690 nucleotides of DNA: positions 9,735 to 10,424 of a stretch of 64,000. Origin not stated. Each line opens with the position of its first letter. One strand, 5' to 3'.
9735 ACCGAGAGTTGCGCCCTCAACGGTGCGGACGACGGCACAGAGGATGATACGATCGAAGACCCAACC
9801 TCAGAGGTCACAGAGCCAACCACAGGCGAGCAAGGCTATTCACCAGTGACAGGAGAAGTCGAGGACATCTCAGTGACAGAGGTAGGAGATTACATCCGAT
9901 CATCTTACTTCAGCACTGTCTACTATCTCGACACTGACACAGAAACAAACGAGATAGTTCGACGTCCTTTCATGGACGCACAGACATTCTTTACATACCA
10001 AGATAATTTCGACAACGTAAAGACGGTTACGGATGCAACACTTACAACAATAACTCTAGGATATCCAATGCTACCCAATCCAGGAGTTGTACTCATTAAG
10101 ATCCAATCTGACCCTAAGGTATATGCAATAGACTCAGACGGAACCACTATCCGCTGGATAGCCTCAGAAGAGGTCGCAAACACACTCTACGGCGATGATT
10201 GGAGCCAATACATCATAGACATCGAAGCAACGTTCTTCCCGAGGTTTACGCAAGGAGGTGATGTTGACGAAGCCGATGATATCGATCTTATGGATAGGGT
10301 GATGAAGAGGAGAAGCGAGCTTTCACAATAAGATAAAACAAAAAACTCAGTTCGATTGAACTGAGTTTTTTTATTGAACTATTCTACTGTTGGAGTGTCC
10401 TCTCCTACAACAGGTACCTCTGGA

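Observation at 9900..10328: Uncharacterised ~110 aa domain shared by three large secreted proteins, including the S8 protease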

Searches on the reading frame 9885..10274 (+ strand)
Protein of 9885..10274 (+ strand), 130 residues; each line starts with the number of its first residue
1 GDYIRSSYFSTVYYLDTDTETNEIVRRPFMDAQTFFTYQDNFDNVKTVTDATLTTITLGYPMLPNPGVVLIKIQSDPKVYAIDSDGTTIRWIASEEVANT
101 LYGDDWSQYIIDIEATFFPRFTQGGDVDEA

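Call 9: find_homologous_proteins(query=A2, max_evalue=0.001)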
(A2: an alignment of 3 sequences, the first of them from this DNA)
Query A2 (3 sequences) (130 aa, profile of the alignment): 88 proteins with E <= 0.001 among 331 candidates.
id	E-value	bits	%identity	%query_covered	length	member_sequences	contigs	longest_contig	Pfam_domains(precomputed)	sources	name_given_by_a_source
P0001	1.7e-54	201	84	100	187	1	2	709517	-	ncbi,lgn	-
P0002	6.1e-48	180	61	100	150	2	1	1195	-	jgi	jgi:hypothetical protein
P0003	2.7e-46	175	59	95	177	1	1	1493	-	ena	-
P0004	5.2e-44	167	42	100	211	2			-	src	-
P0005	1.4e-41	160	55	100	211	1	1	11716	-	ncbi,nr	ncbi:hypothetical protein IH979_00950 [Patescibacteria group bacterium]|nr:hypothetical protein [Pat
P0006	2.4e-40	156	55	98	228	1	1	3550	-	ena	-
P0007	6.2e-40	154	56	95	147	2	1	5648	-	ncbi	ncbi:MAG: hypothetical protein ABH826_00025, partial [Patescibacteria group bacterium]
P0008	8.4e-40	154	45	98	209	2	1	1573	-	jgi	-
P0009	1.3e-39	153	40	95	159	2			-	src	-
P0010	1.7e-39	153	36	95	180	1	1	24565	-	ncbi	ncbi:MAG: hypothetical protein WCT28_03790, partial [Patescibacteria group bacterium]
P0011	4.2e-39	152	58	94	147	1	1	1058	-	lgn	-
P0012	6.0e-38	148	40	92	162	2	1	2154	-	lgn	-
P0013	2.3e-37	146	49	100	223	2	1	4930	-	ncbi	ncbi:MAG: hypothetical protein AAB839_02320, partial [Patescibacteria group bacterium]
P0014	6.9e-37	144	38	95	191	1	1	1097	-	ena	-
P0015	2.2e-36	143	39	100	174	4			-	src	-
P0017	8.5e-36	141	41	100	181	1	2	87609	-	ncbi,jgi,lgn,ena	ncbi:MAG: hypothetical protein WC459_02995 [Patescibacteria group bacterium]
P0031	2.9e-32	129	35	94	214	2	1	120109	-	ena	-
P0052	1.7e-27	114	43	93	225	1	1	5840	-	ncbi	-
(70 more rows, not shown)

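Call 10: search_solved_structures(query=A2, max_evalue=10)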
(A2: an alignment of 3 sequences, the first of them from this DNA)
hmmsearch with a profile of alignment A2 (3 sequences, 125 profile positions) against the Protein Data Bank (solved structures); distinct sequences matched with E-value up to 10: 10.
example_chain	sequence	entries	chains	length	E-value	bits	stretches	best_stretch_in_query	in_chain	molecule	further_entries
2pyt_A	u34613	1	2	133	0.18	15.3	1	24-65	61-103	Ethanolamine utilization protein eutQ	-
2qs8_A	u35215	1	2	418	0.6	13.6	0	21-55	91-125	Xaa-Pro Dipeptidase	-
7cna_A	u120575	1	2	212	0.9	13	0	59-81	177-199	Spindlin-1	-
7ea1_A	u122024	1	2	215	0.95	12.9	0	59-81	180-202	Spindlin-1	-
8gtx_A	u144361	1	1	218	1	12.9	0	59-81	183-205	Spindlin-1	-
6i8b_B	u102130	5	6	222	1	12.8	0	59-81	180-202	Spindlin-1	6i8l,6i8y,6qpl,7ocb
7bqz_A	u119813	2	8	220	1.3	12.6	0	59-81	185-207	Spindlin-1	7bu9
5jsg_A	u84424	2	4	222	1.3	12.5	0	59-81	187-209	Spindlin-1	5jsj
4mzg_B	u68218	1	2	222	1.3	12.5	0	59-81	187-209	Spindlin-1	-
4mzf_B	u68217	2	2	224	1.4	12.5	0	59-81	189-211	Spindlin-1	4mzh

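Call 22: search_protein_families(library=ncbifam, proteins=[P0017, P0031, P0052], max_evalue=1)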
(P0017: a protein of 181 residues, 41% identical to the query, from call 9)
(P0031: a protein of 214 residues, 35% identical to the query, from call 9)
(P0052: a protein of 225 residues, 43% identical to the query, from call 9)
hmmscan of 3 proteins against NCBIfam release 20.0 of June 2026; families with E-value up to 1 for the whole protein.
P0017 (181 aa): 4 families
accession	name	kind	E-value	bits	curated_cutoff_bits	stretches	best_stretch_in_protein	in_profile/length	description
NF052559.1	MthAcHydAcmB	equivalog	0.031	13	550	1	24-84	18-77/391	methyl acetate hydrolase AcmB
NF041742.1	WGxxGxxG_fam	subfamily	0.077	13.6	35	1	1-33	1-32/69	WGxxGxxG family protein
NF002724.0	PRK02597.1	equivalog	0.091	10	1878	1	82-123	596-636/1338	DNA-directed RNA polymerase subunit beta'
NF040942.2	hypo_ExtJ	equivalog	0.15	12.5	52.5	1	1-43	1-39/77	selenite/tellurite reduction operon protein ExtJ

P0031 (214 aa): 0 families

P0052 (225 aa): 1 family
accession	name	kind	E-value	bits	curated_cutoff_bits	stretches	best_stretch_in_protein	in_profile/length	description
NF009812.0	PRK13297.1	equivalog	0.22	10.6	624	1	56-94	322-360/364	tRNA CCA-pyrophosphorylase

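Call 23: search_protein_families(library=pfam, alignment_id=A3, max_evalue=10)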
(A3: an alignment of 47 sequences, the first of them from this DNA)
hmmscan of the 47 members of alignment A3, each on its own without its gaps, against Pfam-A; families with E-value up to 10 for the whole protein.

A. member 1, seq(130 aa): 0 families

B. families by the number of members that match (of 47 scanned): 15 families
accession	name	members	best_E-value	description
PF04952.20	AstE_AspA_hybrid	8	0.014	AstE/AspA barrel-sandwich hybrid domain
PF11623.14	NdhS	5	0.0033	NAD(P)H dehydrogenase subunit S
PF04369.19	Lactococcin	3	0.012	Lactococcin-like family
PF14238.11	DUF4340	2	0.039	Domain of unknown function (DUF4340)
PF14859.11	Colicin_M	1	0.0076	Colicin M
PF06249.18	EutQ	1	0.042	Ethanolamine utilisation protein EutQ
PF02513.24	Spin-Ssty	1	0.056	Spin/Ssty Family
PF13889.11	Chromosome_seg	1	0.093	Chromosome segregation during meiosis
PF12158.14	DUF3592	1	0.13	Domain of unknown function (DUF3592)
PF23266.1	VPS11_N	1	0.14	VPS11-like, N-terminal beta-propeller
PF14683.12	CBM-like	1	0.14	Polysaccharide lyase family 4, domain III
PF11880.13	DUF3400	1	0.16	Domain of unknown function (DUF3400)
PF17241.8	Retrotran_gag_4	1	0.16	Ty5 Gag N-terminal region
PF22072.2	FAP42_B3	1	0.17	FAP42 domain B3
PF12502.13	DUF3710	1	0.28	Protein of unknown function (DUF3710)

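Call 24: predict_structure(alignment_id=A3)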
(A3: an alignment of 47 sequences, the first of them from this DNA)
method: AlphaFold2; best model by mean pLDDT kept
length: 130 residues; sequences in the alignment: 47
mean_pLDDT: 95.9   pTM: 0.82
mean pLDDT of the five models: 95.9, 96.0, 95.9, 95.0, 94.2
residues with pLDDT >= 90: 128; 70-90: 2; 50-70: 0; < 50: 0
segments of 3 or more residues with pLDDT < 50: none
pLDDT, mean of each block of 10 residues (from residue 1): 95 97 96 95 97 97 95 96 96 97 96 94 95
secondary structure, 60 per line:
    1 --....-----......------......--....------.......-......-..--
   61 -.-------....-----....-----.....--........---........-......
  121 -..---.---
elements in order: E3-6 E12-17 E24-29 H32-35 E45-48 H50-55 E70-73 E79-82 E88-92 H95-102 H106-109 E110-113 H115-120

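Call 26: search_protein_representatives(alignment_id=A3)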
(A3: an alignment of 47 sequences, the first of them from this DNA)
Query: 47 sequences, 130 profile positions. Proteins with E-value up to 0.001 (for the whole library): 6399; up to 1e-10: 4510; up to 1e-30: 2662. The best 150 are listed.
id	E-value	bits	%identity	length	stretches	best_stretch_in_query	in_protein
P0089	1.4e-95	332.4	-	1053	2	3-129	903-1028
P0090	3.7e-73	259.9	-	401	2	4-129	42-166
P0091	8.8e-73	258.7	-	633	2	3-129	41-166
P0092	1.3e-69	248.4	-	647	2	3-129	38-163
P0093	9.7e-68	242.4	-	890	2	6-129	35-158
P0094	6.4e-65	233.2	-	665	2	4-128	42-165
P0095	1.2e-64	232.3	-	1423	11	3-121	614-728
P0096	6.3e-60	217.1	-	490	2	3-129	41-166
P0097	8.7e-58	210.2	-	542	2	3-129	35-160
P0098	2.6e-57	208.6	-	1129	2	2-128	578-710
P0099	5.9e-57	207.5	-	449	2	3-129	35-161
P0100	3.8e-55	201.6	-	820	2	4-128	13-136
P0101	6.7e-55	200.8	-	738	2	4-129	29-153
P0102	4.1e-54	198.3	-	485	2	2-128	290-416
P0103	1.9e-53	196.1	-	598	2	2-128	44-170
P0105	9.2e-53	193.9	-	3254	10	3-104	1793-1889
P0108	2.2e-51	189.4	-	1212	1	2-129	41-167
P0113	4.8e-51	188.4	-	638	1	3-129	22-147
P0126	1.8e-50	186.5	-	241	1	2-129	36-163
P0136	4.9e-50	185.1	-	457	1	2-126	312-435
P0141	8.8e-50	184.3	-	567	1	3-129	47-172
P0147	1.3e-49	183.8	-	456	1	2-129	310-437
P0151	1.7e-49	183.3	-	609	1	2-127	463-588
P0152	1.8e-49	183.3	-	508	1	2-123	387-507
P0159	2.8e-49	182.7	-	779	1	2-129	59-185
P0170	3.5e-49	182.3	-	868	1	2-129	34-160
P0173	3.9e-49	182.2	-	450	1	3-125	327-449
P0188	7.2e-49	181.3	-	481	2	4-129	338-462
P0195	9.7e-49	180.9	-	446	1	3-129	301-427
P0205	1.4e-48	180.4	-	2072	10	4-83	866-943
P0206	1.4e-48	180.4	-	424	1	3-129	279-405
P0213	1.7e-48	180.1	-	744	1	3-129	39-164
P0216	1.9e-48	180.0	-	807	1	2-124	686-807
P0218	2.0e-48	179.9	-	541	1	2-128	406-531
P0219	2.0e-48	179.9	-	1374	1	2-129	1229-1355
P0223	2.1e-48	179.8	-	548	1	3-127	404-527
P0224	2.1e-48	179.8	-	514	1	3-126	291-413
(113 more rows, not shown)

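Call 29: fold_search(model_id=the predicted structure, library=pdb)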
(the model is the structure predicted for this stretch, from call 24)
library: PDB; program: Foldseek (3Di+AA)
matches with E <= 10: 101; with E <= 0.001: 0
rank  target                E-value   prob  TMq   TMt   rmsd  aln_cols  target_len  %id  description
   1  7nps_B4               3.4e-02  0.85  0.34  0.12  19.0       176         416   11  Structure of the periplasmic assembly from the ESX-5 inner membrane complex, C1 model (released 2021-05-26)
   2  7np7_B1               6.2e-02  0.60  0.33  0.12  13.2       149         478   13  Structure of an intact ESX-5 inner membrane complex, Composite C1 model (released 2021-06-02)
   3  5ebc                  8.9e-02  0.69  0.34  0.13  17.9       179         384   11  Crystal structure of EccB1 of Mycobacterium tuberculosis in spacegroup P21 (state III) (released 2016-02-17)
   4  7nps_B1               9.4e-02  0.69  0.34  0.12  18.9       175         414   11  Structure of the periplasmic assembly from the ESX-5 inner membrane complex, C1 model (released 2021-05-26)
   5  4kk7                  9.4e-02  0.54  0.31  0.12  19.3       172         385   12  Structure of EccB1 from the type VII (ESX-1) secretion system of Mycobacterium tuberculosis. (released 2013-06-19)
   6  3x3n                  1.0e-01  0.75  0.36  0.13  18.3       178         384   10  Crystal structure of EccB1 of Mycobacterium tuberculosis in spacegroup P21 (released 2015-12-09)
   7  5ebd                  1.1e-01  0.69  0.35  0.13  18.4       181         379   10  Crystal structure of EccB1 of Mycobacterium tuberculosis in spacegroup P21 (state IV) (released 2016-02-17)
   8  3x3m                  1.1e-01  0.51  0.33  0.14  12.5       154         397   12  Crystal structure of EccB1 of Mycobacterium tuberculosis in spacegroup P212121 (released 2015-12-09)
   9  7np7_B4               1.2e-01  0.41  0.31  0.12  13.1       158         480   11  Structure of an intact ESX-5 inner membrane complex, Composite C1 model (released 2021-06-02)
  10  3kk7_B                4.2e-01  0.25  0.32  0.11  11.8       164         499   13  Crystal structure of Putative cell invasion protein with MAC/Perforin domain (NP_812351.1) from BACTERIODES THETAIOTAO (released 2009-11-24)
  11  8viz_G                5.1e-01  0.04  0.16  0.05  22.1       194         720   10  Structure of full-length gelsolin bound to the barbed end of F-actin (released 2024-10-16)
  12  3kk7_A                6.9e-01  0.18  0.32  0.10  11.6       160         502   15  Crystal structure of Putative cell invasion protein with MAC/Perforin domain (NP_812351.1) from BACTERIODES THETAIOTAO (released 2009-11-24)
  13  6sgy_A                9.8e-01  0.21  0.35  0.13  18.6       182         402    8  Structure of EccB3 dimer from the ESX-3 core complex (released 2019-10-09)
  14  1jhw                  2.3e+00  0.02  0.14  0.08  23.1       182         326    9  Ca2+-binding Mimicry in the Crystal Structure of the Eu3+-Bound Mutant Human Macrophage Capping Protein Cap G (released 2002-06-28)
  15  9jvt_V                2.4e+00  0.02  0.16  0.08  16.9       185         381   11  Structure of the C-terminal 4 domains (V4-V6-HP) villin bound to an actin (released 2025-10-15)
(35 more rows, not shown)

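Call 32: search_protein_families(library=pfam, proteins=[P0095, P0105, P0205, P0089, P0108, P0102], max_evalue=0.1)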
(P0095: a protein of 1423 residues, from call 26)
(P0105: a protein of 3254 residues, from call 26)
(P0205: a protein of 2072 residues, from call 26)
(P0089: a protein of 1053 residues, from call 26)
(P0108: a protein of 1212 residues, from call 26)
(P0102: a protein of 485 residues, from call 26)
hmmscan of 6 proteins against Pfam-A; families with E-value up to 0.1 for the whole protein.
P0095 (1423 aa): 10 families
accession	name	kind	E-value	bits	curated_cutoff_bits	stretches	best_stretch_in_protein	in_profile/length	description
PF05108.18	T7SS_ESX1_EccB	-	4.2e-10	39.3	27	0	494-558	184-249/474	Type VII secretion system ESX-1, transport TM domain B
PF09454.15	Vps23_core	-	1.4e-08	35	26.8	0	974-1003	20-49/64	Vps23 core domain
PF12445.13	FliC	-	5.3e-05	24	23.2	0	675-695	100-120/127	Flagellin protein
PF07202.18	Tcp10_C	-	0.00019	21.5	36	0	966-974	7-15/35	T-complex protein 10 C-terminus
PF16967.11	TcfC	-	0.00041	20.3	29.4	0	605-621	11-27/68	E-set like domain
PF22648.2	SET7_N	-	0.0035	17.6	27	0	490-512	49-71/74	Histone H3 K4-specific methyltransferase SET7 N-terminal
PF21161.3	P2R3B_EF-hand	-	0.0099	16.1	27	0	985-1003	40-58/60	P2R3B, EF-hand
PF01157.24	Ribosomal_L21e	-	0.023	15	27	0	331-355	19-43/101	Ribosomal protein L21e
PF23826.1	DUF7196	-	0.029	15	27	0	299-326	12-39/68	Domain of unknown function (DUF7196)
PF11848.13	DUF3368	-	0.065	13.6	27.3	0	445-460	4-19/46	Domain of unknown function (DUF3368)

P0105 (3254 aa): 7 families
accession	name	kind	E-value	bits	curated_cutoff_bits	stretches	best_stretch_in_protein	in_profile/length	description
PF05593.20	RHS_repeat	-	3.1e-146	474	22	22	602-639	1-38/38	RHS Repeat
PF20148.4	DUF6531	-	4e-12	46.7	24.1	1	72-141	2-70/74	Domain of unknown function (DUF6531)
PF17957.7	Big_7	-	1.6e-11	45.1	24.1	2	2723-2788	1-63/70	Bacterial Ig domain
PF03527.20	RHS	-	7.2e-07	29.4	27.9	1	1075-1108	2-35/38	RHS protein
PF24893.1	DUF7743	-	9.9e-07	28.9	27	1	2633-2661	17-45/120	Domain of unknown function (DUF7743)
PF05108.18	T7SS_ESX1_EccB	-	5.9e-06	25.7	27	0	1839-1909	169-240/474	Type VII secretion system ESX-1, transport TM domain B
PF19077.6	Big_13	-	0.00038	21.3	27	1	2959-3032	23-94/102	Bacterial Ig-like domain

P0205 (2072 aa): 3 families
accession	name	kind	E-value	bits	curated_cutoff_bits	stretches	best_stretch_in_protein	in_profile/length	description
PF17957.7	Big_7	-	6e-13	49.7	24.1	2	1474-1539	1-63/70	Bacterial Ig domain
PF24893.1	DUF7743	-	6.3e-08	32.8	27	0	1385-1409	20-44/120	Domain of unknown function (DUF7743)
PF19077.6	Big_13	-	4.3e-05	24.4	27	1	1703-1780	22-94/102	Bacterial Ig-like domain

P0089 (1053 aa): 2 families
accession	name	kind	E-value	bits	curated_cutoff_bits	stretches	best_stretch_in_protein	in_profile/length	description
PF11258.13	DUF3048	-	3.6e-43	147.7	25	1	592-722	12-144/148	Protein of unknown function (DUF3048) N-terminal domain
PF17479.7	DUF3048_C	-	8.2e-25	87.8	25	1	758-862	9-114/114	Protein of unknown function (DUF3048) C-terminal domain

P0108 (1212 aa): 1 family
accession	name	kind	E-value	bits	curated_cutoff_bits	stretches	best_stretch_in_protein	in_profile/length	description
PF06280.18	fn3_5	-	0.011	16.8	27.6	0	226-310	9-85/112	Fn3-like domain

P0102 (485 aa): 12 families
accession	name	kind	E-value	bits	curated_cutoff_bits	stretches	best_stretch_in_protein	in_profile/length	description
PF13620.12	CarboxypepD_reg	-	6.6e-15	55.7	32.3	1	206-282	1-80/82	Carboxypeptidase regulatory-like domain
PF00963.24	Cohesin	-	4.3e-09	37.1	24.1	1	33-136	9-121/139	Cohesin domain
PF13715.12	CarbopepD_reg_2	-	7.3e-09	36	32.2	1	208-289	2-80/88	CarboxypepD_reg-like domain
PF14686.12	fn3_3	-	1.2e-08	35.1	24.4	1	234-279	29-75/75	Polysaccharide lyase family 4, domain II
PF17802.7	SpaA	-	0.00023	21.7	23.1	1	217-280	12-86/91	Prealbumin-like fold domain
PF09430.16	EMC7_beta-sandw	-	0.00082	20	26.6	1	220-282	6-69/122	ER membrane protein complex subunit 7, beta-sandwich domain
PF08308.17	PEGA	-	0.0027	18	20.8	1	243-284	28-68/71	PEGA domain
PF12690.13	BsuPI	-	0.0048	17.3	22.9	0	111-158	12-60/101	Intracellular proteinase inhibitor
PF11008.14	DUF2846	-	0.0086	16.6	34.3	1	232-286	31-83/92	Protein of unknown function (DUF2846)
PF17210.9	SdrD_B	-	0.015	16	29.7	1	219-281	22-87/112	SdrD B-like domain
PF00659.24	POLO_box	-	0.077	13.5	23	0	422-446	24-48/61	POLO box duplicated region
PF04748.18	Polysacc_deac_2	-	0.08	12.5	27.5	0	389-442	79-132/212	Divergent polysaccharide deacetylase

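Call 33: search_solved_structures(query=P0095, max_evalue=1, show_alignments=2)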
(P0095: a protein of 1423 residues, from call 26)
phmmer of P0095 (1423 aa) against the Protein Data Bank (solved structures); distinct sequences matched with E-value up to 1: 0.

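Call 35: fold_search(model_id=the predicted structure, library=viral)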
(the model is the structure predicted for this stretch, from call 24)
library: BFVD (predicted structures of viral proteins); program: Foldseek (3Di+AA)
matches with E <= 10: 279; with E <= 0.001: 2
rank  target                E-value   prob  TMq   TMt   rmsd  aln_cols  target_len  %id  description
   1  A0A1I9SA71            3.3e-05  1.00  0.57  0.64   6.1       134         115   11  Uncharacterized protein [Rhodococcus phage Weasels2]
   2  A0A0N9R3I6            6.7e-04  1.00  0.37  0.15   9.3       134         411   10  Uncharacterized protein [Chrysochromulina ericina virus CeV-01B]
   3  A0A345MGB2            1.9e-03  1.00  0.50  0.62   2.4        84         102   21  Uncharacterized protein [Streptomyces phage LukeCage]
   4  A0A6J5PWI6            7.0e-03  1.00  0.42  0.48   5.7        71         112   18  Uncharacterized protein [uncultured Caudovirales phage]
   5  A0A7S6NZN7            1.4e-02  1.00  0.40  0.08   2.2        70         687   18  (no name in the UniProt tables at hand)
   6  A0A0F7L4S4            3.0e-02  1.00  0.38  0.16   4.8        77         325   28  Uncharacterized protein [uncultured marine virus]
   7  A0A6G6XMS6            3.1e-02  1.00  0.39  0.17   2.0        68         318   20  (no name in the UniProt tables at hand)
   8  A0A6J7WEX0            6.1e-02  0.82  0.39  0.25  14.8       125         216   12  CHAP domain containing protein [uncultured Caudovirales phage]
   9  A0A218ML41            8.8e-02  0.99  0.32  0.23   3.2        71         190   14  Uncharacterized protein [uncultured virus]
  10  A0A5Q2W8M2            1.1e-01  0.99  0.39  0.11   2.4        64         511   17  (no name in the UniProt tables at hand)
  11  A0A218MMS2            2.4e-01  0.72  0.34  0.23   4.7        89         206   18  Uncharacterized protein [uncultured virus]
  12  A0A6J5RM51            3.9e-01  0.72  0.32  0.17   6.7        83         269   17  N-acetylmuramoyl-L-alanine amidase domain containing protein [uncultured Caudovirales phage]
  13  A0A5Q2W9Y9            4.7e-01  0.75  0.30  0.12   3.8        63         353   16  (no name in the UniProt tables at hand)
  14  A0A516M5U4            5.3e-01  0.08  0.16  0.19  15.2       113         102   16  (no name in the UniProt tables at hand)
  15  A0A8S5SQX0            7.6e-01  0.41  0.35  0.22   7.5        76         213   13  Lysozyme [Siphoviridae sp. ctJyX12]
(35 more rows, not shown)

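Call 40: find_encoding_contigs(protein=P0001, flank=10000, max_places=3)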
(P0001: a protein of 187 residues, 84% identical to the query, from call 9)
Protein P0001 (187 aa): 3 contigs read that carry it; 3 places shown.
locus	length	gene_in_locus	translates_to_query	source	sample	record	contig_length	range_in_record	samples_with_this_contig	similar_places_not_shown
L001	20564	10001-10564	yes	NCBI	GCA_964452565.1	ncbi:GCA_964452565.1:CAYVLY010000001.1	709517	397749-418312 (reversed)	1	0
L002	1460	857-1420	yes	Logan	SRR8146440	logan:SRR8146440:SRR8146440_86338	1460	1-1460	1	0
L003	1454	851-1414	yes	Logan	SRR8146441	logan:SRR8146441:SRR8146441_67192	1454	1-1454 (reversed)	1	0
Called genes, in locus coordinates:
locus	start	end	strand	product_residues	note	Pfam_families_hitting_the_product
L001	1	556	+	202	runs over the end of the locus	PF10502:Peptidase_S26, PF00717:Peptidase_S24 (weak)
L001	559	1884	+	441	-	PF13393:tRNA-synt_His, PF00587:tRNA-synt_2b, PF03129:HGTP_anticodon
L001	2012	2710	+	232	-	-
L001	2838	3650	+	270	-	-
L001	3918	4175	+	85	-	PF01165:Ribosomal_S21 (weak)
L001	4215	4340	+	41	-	-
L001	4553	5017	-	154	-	-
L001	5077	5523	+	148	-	PF09424:YqeY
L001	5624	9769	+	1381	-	-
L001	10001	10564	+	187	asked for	-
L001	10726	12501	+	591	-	PF18895:T4SS_pilin, PF13205:Big_5 (faint)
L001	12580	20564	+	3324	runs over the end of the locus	PF18895:T4SS_pilin (weak), PF13205:Big_5 (weak), PF17957:Big_7 (weak), PF13948:DUF4215 (faint), PF01833:TIG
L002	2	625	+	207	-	?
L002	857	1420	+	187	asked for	-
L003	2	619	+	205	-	?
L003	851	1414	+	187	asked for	-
